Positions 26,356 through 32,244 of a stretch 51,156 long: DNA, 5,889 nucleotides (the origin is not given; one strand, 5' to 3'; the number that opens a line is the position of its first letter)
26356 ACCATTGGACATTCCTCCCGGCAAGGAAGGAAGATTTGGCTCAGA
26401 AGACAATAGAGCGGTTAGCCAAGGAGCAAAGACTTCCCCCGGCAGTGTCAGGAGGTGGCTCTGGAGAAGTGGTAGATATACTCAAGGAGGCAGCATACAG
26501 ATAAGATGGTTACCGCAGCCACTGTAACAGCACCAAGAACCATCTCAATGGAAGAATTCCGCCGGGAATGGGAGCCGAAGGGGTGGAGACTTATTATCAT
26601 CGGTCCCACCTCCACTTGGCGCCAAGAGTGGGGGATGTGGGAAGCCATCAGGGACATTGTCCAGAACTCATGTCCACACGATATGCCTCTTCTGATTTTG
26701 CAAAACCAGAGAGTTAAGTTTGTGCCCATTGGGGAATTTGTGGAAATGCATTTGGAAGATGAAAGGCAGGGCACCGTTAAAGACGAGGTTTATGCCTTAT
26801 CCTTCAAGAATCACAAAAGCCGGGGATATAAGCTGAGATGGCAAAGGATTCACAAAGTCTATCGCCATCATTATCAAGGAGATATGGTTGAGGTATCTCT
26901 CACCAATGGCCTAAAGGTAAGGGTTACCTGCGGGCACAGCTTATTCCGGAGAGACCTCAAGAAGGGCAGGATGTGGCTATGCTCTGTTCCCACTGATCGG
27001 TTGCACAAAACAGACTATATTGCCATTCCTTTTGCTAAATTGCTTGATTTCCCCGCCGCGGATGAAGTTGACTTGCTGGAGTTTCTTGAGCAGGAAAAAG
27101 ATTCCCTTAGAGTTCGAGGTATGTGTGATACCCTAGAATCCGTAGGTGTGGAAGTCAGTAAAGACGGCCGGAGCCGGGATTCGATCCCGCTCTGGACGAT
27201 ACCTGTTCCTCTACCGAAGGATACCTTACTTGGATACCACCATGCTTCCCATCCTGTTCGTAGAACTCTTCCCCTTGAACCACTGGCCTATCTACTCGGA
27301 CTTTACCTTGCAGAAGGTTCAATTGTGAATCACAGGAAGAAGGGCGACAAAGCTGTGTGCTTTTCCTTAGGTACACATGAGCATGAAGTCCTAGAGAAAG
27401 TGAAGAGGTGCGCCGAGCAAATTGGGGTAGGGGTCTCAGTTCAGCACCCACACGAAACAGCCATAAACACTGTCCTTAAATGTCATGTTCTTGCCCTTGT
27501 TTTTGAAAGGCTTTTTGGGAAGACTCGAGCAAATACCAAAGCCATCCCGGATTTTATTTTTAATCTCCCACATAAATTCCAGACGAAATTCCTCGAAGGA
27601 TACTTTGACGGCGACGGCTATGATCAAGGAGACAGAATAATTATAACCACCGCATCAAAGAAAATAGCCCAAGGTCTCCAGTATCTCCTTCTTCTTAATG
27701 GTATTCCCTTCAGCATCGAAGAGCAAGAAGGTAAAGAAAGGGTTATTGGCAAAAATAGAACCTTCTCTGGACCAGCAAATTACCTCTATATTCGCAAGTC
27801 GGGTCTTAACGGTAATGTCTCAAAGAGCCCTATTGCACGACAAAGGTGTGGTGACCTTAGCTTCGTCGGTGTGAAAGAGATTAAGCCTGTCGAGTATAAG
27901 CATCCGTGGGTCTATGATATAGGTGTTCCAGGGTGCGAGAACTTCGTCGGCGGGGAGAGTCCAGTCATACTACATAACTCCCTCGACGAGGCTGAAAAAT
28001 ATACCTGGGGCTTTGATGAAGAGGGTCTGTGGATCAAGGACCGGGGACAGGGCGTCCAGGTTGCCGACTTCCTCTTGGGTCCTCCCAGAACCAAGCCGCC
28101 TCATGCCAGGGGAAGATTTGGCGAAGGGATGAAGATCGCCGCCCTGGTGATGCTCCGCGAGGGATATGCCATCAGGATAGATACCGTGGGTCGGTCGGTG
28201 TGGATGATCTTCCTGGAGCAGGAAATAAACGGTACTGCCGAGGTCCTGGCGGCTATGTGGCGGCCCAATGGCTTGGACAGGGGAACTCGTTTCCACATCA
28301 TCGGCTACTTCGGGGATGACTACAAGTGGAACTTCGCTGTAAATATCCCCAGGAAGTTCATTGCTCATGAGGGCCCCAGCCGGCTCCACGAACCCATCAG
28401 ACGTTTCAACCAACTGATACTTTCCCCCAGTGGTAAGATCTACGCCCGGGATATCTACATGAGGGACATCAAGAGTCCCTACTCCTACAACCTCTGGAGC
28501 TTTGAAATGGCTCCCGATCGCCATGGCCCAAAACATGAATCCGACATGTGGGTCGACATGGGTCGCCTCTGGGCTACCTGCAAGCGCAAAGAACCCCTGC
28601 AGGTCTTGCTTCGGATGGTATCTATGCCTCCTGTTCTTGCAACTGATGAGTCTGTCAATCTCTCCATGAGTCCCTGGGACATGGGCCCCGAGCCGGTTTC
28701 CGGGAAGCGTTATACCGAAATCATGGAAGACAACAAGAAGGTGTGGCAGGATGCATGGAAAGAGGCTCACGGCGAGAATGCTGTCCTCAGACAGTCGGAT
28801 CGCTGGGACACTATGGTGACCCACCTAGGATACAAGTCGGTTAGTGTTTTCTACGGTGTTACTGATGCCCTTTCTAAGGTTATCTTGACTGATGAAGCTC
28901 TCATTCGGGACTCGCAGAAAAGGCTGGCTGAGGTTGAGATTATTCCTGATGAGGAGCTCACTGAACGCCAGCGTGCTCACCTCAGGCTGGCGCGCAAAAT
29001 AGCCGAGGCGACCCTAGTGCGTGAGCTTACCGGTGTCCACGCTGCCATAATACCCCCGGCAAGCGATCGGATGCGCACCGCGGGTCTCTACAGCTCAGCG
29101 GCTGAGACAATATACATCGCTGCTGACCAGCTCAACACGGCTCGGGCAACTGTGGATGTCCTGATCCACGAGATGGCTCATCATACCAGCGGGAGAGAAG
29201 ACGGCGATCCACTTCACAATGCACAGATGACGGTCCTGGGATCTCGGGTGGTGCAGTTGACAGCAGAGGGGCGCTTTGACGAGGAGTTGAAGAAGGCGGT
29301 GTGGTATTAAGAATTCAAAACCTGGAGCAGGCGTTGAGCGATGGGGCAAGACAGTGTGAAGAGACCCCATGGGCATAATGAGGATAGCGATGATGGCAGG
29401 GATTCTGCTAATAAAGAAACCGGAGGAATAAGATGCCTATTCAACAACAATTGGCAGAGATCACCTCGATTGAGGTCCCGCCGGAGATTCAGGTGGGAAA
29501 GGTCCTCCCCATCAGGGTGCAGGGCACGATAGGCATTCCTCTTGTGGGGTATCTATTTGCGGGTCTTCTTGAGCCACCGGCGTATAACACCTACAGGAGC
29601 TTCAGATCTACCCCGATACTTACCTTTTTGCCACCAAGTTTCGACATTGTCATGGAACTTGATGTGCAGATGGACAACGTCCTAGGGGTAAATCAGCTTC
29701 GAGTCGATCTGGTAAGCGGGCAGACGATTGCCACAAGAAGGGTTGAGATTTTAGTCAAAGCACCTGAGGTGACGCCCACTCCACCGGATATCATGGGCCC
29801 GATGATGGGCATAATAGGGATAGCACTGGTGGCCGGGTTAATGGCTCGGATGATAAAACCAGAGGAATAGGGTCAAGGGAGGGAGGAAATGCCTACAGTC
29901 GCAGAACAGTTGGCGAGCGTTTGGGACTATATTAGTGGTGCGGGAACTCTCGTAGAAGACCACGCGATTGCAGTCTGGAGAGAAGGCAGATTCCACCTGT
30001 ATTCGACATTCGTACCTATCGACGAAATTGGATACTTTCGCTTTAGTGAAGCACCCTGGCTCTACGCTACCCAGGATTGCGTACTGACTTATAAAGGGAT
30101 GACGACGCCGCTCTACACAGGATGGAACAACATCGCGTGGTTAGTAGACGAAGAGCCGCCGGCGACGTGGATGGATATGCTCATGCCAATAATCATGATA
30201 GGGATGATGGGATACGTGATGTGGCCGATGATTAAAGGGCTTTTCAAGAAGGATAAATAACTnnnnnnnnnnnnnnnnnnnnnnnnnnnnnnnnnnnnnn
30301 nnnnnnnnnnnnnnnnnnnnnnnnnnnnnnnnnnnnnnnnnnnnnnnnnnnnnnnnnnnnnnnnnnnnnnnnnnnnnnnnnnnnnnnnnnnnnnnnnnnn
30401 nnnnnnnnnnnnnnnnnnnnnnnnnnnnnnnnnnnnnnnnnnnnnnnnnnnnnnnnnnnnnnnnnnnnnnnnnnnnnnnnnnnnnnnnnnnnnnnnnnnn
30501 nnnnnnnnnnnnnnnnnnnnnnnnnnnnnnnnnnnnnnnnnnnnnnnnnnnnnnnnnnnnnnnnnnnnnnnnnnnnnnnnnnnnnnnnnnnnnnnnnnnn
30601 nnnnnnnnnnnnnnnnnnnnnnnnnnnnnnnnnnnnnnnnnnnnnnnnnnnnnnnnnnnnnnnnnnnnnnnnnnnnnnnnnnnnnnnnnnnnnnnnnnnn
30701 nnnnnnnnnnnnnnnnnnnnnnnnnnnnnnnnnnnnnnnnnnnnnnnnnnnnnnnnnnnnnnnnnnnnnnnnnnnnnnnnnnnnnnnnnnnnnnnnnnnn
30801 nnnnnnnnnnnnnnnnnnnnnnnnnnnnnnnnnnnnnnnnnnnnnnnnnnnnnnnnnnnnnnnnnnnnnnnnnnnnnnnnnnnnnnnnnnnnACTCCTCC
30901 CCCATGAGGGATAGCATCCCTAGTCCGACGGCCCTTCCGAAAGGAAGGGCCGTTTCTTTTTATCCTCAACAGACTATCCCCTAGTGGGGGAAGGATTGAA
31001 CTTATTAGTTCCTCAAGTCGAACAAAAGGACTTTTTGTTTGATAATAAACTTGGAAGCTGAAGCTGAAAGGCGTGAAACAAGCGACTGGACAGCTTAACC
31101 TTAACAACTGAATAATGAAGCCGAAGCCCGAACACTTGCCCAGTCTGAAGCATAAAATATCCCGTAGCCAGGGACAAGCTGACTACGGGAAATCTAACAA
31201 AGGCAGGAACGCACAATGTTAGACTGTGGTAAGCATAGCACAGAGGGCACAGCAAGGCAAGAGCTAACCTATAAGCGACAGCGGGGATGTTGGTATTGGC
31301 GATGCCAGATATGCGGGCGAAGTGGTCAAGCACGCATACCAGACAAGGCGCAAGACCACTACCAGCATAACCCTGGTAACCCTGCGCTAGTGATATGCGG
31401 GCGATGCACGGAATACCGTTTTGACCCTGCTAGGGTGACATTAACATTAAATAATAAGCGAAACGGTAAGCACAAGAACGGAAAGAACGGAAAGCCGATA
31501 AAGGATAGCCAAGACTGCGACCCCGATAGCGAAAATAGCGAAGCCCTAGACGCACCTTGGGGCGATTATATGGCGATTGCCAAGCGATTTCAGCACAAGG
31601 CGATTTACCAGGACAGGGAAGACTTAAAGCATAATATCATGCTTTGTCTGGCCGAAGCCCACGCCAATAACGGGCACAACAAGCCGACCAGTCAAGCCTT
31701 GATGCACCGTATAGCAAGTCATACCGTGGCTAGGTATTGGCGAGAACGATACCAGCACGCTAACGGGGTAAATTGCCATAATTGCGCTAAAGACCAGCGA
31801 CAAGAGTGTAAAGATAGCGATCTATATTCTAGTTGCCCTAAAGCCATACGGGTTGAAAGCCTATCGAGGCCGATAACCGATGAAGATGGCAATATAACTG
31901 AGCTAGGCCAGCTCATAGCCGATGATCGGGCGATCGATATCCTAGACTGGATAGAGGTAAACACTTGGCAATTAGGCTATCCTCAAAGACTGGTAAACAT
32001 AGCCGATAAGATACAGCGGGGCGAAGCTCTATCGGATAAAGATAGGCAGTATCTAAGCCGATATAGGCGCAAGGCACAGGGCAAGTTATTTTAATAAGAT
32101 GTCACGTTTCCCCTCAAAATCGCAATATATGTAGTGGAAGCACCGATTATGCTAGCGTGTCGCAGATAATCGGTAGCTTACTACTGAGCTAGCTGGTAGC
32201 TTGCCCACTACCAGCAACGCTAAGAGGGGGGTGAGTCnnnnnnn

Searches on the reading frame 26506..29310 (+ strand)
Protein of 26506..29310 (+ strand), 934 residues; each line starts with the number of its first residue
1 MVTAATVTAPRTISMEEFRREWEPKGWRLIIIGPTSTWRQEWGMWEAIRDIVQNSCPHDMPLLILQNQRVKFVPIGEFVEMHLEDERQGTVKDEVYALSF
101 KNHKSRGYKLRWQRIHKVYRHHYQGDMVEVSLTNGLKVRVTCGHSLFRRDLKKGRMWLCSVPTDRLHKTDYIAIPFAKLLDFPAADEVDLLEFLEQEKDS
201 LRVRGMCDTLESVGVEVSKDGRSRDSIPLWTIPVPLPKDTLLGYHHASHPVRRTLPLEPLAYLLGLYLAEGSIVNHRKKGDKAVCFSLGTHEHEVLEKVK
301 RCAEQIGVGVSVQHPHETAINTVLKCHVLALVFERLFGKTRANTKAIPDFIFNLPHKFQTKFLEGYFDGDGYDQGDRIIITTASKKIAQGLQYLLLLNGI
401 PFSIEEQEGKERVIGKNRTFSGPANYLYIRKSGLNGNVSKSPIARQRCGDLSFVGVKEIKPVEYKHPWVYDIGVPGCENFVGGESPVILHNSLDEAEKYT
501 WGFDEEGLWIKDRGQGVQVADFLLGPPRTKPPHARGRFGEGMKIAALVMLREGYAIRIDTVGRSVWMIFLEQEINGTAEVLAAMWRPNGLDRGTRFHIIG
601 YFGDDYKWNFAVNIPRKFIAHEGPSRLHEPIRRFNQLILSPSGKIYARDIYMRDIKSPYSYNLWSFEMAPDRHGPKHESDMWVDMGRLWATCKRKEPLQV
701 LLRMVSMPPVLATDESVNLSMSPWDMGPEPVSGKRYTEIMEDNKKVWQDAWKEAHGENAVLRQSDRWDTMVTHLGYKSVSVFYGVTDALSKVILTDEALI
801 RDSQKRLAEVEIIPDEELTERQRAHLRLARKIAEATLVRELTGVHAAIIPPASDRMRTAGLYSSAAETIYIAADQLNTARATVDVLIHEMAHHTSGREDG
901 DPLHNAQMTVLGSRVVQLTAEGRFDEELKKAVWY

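Call 5: search_protein_families(library=pfam, proteins=[window:26506-29310:+], max_evalue=0.01)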
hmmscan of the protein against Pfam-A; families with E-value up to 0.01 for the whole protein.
window:26506-29310:+ (934 aa): 4 families
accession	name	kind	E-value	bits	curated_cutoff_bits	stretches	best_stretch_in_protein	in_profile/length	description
PF14528.11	LAGLIDADG_3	-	1.5e-18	67.3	22.5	2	358-411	2-60/82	LAGLIDADG-like domain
PF14890.11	Intein_splicing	-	1.9e-16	60.7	35.8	1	64-491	2-155/155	Intein splicing domain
PF05204.19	Hom_end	-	2.1e-06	28.2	21.1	0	261-318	16-68/110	Homing endonuclease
PF10263.15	SprT-like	-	0.006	16.9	25.6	0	854-894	27-73/108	SprT-like family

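Call 66: search_protein_families(library=phrogs, proteins=[window:26506-29310:+], max_evalue=0.01)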
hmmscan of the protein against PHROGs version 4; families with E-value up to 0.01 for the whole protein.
window:26506-29310:+ (934 aa): 3 families
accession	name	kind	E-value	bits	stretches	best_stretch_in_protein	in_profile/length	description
phrog_6077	-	unknown function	6.6e-17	62.7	1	489-703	26-244/366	-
phrog_4645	-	DNA, RNA and nucleotide metabolism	9.9e-06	25.9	1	261-371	110-218/308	endonuclease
phrog_26446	-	DNA, RNA and nucleotide metabolism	0.00032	19.9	1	260-396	479-612/761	anaerobic ribonucleoside reductase large subunit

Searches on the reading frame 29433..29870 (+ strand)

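Call 4: search_protein_families(library=pfam, proteins=[window:29433-29870:+], max_evalue=0.1)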
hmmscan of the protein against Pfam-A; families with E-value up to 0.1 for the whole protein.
window:29433-29870:+ (145 aa): 0 families

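Call 15: search_protein_families(library=ncbifam, proteins=[window:29433-29870:+], max_evalue=10)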
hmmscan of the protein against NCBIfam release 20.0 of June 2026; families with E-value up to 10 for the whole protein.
window:29433-29870:+ (145 aa): 1 family
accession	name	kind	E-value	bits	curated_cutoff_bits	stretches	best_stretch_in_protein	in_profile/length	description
TIGR02115.1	potass_kdpF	equivalog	2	8.6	26.85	1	35-48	8-21/24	K(+)-transporting ATPase subunit F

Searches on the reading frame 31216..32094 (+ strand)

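Call 19: search_protein_families(library=pfam, proteins=[window:31216-32094:+], max_evalue=0.01)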
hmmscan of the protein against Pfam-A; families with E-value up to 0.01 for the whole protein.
window:31216-32094:+ (292 aa): 1 family
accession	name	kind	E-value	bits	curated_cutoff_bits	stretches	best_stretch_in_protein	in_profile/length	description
PF02945.21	Endonuclease_7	-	0.0082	16.5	23.6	0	16-66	16-61/82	Recombination endonuclease VII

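Call 66: search_protein_families(library=phrogs, proteins=[window:31216-32094:+], max_evalue=0.01)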
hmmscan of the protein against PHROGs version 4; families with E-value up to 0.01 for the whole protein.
window:31216-32094:+ (292 aa): 0 families
